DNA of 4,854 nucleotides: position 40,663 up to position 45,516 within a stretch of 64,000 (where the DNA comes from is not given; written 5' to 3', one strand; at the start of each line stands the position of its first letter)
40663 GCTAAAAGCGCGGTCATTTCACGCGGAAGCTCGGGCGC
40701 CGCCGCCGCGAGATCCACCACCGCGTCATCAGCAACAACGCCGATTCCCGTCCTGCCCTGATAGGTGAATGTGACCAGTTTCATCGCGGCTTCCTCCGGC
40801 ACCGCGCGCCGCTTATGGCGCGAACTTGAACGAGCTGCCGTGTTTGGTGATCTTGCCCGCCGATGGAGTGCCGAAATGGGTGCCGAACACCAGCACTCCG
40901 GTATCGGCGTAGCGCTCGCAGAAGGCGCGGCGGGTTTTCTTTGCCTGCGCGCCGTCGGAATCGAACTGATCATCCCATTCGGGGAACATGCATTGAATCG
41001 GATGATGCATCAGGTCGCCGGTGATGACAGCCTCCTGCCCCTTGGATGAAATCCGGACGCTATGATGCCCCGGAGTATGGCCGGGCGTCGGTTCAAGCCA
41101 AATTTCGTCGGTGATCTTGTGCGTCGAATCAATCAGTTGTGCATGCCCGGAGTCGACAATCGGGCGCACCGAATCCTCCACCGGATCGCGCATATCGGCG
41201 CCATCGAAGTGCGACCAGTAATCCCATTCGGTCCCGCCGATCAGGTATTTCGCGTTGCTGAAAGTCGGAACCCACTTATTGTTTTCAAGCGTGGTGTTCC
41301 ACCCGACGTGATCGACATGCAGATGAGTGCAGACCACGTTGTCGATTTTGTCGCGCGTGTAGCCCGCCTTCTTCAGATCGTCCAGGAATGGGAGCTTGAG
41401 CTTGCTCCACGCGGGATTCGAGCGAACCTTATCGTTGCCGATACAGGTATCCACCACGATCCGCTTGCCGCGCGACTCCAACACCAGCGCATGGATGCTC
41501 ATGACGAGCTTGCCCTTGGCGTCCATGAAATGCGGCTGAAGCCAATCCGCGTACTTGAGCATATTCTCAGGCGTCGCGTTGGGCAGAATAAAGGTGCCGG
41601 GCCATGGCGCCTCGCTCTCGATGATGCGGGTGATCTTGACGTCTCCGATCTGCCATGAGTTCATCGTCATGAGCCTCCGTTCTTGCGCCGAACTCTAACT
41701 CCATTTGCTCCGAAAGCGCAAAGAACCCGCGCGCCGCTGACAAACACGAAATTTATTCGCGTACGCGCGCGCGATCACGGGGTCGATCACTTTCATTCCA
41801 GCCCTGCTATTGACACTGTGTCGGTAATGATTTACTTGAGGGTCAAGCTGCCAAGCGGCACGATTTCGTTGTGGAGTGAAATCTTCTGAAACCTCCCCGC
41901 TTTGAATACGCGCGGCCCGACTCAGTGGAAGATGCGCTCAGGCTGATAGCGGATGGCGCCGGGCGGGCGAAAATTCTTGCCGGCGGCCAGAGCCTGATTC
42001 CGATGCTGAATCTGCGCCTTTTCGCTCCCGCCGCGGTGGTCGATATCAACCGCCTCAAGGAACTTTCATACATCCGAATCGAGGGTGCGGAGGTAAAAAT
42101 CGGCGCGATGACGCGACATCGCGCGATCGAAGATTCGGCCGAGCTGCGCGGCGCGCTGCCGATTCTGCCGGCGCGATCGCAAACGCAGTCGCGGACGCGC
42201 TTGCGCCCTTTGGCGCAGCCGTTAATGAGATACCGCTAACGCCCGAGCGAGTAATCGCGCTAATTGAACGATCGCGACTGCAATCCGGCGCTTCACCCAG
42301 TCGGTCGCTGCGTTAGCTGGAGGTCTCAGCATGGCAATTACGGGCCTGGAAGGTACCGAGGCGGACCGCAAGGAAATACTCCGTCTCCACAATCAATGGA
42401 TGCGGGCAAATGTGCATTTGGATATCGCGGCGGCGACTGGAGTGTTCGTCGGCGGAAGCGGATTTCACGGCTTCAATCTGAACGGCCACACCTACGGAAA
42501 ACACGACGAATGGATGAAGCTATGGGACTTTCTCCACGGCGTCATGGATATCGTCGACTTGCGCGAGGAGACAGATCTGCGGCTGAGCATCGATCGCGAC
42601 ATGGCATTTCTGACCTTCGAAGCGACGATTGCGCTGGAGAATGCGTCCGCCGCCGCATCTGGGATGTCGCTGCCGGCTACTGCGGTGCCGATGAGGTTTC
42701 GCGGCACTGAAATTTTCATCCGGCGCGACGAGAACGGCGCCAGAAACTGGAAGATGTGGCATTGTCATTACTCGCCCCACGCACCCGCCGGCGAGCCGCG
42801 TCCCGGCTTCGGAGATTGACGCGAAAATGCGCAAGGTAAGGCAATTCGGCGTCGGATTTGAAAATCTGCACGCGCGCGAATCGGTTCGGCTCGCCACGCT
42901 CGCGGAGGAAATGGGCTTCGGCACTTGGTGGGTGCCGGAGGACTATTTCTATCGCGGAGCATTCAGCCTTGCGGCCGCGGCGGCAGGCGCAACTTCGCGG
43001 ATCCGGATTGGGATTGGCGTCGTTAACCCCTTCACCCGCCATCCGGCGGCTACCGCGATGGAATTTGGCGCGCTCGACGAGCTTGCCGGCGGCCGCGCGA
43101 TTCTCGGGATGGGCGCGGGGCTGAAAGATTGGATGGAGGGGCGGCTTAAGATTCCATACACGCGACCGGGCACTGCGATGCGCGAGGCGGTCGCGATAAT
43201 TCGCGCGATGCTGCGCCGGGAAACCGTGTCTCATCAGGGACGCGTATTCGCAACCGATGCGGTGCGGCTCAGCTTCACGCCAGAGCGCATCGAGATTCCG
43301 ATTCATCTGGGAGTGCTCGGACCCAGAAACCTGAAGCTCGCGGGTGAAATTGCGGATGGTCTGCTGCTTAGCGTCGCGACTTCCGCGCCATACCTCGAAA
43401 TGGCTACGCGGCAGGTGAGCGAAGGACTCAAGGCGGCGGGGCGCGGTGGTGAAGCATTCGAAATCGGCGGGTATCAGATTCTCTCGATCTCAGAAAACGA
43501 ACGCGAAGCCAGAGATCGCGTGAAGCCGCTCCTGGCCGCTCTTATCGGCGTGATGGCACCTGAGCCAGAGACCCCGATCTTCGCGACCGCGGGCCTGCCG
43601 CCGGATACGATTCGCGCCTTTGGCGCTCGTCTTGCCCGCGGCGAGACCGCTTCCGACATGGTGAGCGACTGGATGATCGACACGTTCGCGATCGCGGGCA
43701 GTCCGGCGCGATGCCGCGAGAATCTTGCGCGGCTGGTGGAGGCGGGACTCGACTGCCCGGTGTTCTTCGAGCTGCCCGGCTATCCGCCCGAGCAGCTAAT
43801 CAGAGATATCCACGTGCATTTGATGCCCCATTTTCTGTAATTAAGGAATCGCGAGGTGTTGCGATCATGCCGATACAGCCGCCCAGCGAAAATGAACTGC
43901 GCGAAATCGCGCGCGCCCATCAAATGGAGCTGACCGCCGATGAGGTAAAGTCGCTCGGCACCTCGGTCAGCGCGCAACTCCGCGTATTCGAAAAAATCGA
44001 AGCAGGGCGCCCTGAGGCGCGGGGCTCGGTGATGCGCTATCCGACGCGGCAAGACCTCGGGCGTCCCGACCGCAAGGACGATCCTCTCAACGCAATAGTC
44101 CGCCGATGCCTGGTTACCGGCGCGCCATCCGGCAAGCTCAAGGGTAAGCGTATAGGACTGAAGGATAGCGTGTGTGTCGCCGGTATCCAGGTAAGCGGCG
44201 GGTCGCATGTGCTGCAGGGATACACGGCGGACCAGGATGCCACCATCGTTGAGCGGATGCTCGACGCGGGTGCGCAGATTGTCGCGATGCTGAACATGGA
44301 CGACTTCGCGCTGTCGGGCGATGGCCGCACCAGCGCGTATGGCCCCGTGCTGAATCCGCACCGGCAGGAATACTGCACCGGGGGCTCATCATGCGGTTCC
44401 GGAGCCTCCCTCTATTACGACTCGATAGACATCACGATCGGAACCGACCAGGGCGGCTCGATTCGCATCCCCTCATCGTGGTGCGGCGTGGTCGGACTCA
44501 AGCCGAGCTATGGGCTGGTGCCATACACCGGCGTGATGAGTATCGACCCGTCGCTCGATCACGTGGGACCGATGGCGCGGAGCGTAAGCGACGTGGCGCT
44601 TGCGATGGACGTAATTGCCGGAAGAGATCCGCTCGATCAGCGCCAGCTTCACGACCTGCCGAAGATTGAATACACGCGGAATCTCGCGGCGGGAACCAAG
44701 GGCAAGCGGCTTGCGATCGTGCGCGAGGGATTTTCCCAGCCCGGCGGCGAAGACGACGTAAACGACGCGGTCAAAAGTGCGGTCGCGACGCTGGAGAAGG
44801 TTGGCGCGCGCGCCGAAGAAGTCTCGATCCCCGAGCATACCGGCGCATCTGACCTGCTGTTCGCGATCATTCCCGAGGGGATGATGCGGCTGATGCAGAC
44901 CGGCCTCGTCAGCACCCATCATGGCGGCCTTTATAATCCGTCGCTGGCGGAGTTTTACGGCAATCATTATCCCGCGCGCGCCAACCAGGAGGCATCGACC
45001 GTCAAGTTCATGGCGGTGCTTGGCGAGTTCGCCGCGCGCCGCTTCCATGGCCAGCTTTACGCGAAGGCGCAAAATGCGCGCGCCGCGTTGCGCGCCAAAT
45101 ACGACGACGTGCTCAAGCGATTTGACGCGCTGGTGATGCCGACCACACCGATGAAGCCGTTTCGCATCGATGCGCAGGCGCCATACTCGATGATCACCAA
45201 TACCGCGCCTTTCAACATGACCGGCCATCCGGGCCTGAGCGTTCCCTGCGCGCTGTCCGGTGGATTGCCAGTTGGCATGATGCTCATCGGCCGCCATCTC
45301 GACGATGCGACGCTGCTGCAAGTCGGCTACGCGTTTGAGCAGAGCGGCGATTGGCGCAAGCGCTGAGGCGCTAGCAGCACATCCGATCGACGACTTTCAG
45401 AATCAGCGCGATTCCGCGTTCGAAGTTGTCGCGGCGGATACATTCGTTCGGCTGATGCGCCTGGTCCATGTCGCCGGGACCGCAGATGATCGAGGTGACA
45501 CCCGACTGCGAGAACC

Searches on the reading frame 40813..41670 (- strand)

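Call 49: search_protein_families(library=pfam, proteins=[window:40813-41670:-], max_evalue=0.001)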
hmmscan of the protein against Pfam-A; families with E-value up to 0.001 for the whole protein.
window:40813-41670:- (285 aa): 2 families
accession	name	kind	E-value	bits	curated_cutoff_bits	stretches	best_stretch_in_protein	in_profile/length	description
PF00753.33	Lactamase_B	-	1.7e-19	71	22.7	1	59-250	6-181/196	Metallo-beta-lactamase superfamily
PF12706.13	Lactamase_B_2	-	0.00082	19.5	27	0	70-129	2-52/200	Beta-lactamase superfamily domain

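Call 80: search_protein_families(library=ncbifam, proteins=[window:40813-41670:-], max_evalue=0.00001)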
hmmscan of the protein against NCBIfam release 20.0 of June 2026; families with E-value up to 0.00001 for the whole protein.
window:40813-41670:- (285 aa): 5 families
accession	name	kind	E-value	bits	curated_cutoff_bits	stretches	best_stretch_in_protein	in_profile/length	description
NF047979.1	lactonase_AidB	equivalog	3.1e-21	75.8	360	1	54-285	46-270/271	AidB family quorum-quenching N-acyl homoserine lactonase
NF047919.1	lactonase_YtnP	equivalog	3e-20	72.6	425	1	43-222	31-211/274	YtnP family quorum-quenching lactonase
NF045699.1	AHLLactAiiA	equivalog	1e-11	44.5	375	1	58-215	33-186/251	quorum-quenching N-acyl homoserine lactonase AiiA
NF047925.1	pyridox_lacton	equivalog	3e-10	40.3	325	1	51-216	27-203/268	4-pyridoxolactonase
NF045700.1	AHLLactAttM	equivalog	2.4e-06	27.3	390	1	96-216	81-196/257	AttM family quorum-quenching N-acyl homoserine lactonase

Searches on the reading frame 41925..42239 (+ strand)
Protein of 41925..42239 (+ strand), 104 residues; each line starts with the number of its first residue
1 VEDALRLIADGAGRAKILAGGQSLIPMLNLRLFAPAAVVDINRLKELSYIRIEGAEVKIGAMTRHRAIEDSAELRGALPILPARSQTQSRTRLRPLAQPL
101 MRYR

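Call 49: search_protein_families(library=pfam, proteins=[window:41925-42239:+], max_evalue=0.001)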
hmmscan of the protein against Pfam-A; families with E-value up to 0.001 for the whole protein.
window:41925-42239:+ (104 aa): 1 family
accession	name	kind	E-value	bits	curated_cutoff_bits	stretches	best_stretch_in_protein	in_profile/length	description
PF00941.27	FAD_binding_5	-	3.8e-17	63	27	1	1-102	11-102/170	FAD binding domain in molybdopterin dehydrogenase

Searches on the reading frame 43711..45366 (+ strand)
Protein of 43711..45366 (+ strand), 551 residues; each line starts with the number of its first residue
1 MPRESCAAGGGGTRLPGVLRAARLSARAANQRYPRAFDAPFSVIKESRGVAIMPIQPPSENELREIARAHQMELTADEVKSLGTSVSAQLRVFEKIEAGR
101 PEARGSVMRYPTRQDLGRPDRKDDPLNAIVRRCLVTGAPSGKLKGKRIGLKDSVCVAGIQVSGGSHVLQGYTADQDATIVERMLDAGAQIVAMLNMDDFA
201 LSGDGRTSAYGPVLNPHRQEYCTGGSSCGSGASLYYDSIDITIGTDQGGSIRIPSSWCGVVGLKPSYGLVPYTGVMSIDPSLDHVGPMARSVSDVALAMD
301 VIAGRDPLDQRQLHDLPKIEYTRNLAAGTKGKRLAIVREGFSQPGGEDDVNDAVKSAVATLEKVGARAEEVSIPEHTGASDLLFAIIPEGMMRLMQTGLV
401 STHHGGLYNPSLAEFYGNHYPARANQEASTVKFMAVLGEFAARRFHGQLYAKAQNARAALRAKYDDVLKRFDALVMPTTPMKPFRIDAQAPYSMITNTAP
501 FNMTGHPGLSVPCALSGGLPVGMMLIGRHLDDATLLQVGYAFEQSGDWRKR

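Call 49: search_protein_families(library=pfam, proteins=[window:43711-45366:+], max_evalue=0.001)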
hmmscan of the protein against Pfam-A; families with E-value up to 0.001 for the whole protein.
window:43711-45366:+ (551 aa): 1 family
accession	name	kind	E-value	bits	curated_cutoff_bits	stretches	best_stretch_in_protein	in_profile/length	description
PF01425.27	Amidase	-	6.1e-95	319.3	27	1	137-536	41-445/445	Amidase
